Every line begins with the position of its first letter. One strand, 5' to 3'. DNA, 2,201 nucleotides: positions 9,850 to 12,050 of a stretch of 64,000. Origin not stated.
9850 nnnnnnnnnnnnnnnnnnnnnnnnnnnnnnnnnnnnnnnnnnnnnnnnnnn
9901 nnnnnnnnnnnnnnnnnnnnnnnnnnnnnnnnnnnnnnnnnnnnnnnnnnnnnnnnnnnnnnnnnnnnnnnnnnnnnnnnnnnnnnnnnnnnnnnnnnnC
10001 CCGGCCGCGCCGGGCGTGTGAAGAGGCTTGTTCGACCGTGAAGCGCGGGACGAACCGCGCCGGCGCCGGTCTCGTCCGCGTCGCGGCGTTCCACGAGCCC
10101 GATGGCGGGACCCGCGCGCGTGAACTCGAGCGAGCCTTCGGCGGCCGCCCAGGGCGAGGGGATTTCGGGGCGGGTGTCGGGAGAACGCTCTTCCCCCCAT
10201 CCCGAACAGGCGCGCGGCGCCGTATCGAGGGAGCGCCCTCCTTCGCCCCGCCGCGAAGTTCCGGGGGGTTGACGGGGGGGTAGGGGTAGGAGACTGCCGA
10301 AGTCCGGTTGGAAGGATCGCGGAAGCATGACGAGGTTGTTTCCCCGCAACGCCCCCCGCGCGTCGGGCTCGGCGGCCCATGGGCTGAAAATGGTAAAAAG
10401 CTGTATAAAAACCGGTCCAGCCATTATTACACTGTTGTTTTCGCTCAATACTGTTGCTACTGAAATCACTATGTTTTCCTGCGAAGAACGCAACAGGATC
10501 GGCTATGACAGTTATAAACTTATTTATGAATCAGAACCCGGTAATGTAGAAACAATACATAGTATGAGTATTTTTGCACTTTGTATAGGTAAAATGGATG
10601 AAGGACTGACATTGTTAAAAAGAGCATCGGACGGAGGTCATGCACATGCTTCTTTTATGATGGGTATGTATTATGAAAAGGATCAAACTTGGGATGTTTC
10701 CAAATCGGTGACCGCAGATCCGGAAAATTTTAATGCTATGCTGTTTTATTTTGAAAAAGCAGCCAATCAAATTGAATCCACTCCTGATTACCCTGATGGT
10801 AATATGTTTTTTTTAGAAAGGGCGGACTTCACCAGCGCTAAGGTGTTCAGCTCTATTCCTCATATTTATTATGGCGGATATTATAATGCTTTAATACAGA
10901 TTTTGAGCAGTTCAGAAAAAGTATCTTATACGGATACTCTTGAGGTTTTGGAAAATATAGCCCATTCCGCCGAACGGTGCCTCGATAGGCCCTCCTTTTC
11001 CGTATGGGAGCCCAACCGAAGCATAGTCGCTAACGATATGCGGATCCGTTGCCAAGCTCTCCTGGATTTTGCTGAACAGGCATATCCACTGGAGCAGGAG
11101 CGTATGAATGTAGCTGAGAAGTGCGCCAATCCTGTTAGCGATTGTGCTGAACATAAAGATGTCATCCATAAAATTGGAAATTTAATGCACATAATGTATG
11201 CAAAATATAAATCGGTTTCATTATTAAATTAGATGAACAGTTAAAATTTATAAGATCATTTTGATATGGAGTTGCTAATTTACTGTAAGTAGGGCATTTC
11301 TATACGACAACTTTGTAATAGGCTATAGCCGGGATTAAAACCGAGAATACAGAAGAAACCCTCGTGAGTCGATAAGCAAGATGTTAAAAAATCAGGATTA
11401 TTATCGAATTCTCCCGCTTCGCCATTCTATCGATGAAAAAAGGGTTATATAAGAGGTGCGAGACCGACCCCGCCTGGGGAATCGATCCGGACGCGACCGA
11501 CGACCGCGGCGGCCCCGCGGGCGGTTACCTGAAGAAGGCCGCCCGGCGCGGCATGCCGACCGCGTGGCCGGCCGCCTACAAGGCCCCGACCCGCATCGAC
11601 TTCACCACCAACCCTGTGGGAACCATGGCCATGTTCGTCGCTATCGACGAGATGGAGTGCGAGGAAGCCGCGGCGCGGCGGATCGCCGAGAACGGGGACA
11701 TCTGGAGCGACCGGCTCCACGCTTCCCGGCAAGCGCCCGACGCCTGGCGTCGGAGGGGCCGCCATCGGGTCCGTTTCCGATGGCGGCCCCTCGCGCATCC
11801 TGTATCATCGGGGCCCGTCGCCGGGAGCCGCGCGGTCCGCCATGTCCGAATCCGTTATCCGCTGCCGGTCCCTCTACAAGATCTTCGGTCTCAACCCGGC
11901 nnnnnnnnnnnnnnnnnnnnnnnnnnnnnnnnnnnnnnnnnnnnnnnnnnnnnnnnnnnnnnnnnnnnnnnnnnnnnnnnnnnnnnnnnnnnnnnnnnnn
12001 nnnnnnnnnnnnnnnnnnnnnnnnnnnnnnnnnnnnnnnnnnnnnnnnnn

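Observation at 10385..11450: Low-GC islet encoding a secreted Sel1-repeat (eukaryote-like) protein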

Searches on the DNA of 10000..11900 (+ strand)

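Call 11: search_dna_similar(query=window:10300-11500:+, collection=plasmids, mode=distant)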
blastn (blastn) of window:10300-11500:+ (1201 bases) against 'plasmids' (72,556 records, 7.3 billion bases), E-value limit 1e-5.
No match.
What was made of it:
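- Tried and rejected: blastn of the islet against PLSDB plasmids: no match (call 11).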

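Call 59: search_rna_families(source=window, start=10000, end=11900, threshold=evalue, max_evalue=1)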
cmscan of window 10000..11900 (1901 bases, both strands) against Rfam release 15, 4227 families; matches with E-value up to 1: 1.
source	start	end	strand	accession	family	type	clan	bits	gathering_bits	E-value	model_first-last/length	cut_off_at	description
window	11746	11797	+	RF03944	mir-935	Gene; miRNA;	-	25.5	73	0.72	1-91/91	no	mir-935 microRNA precursor family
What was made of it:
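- Tried and rejected: Rfam at E <= 1: only a spurious miRNA hit outside the islet (call 59).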
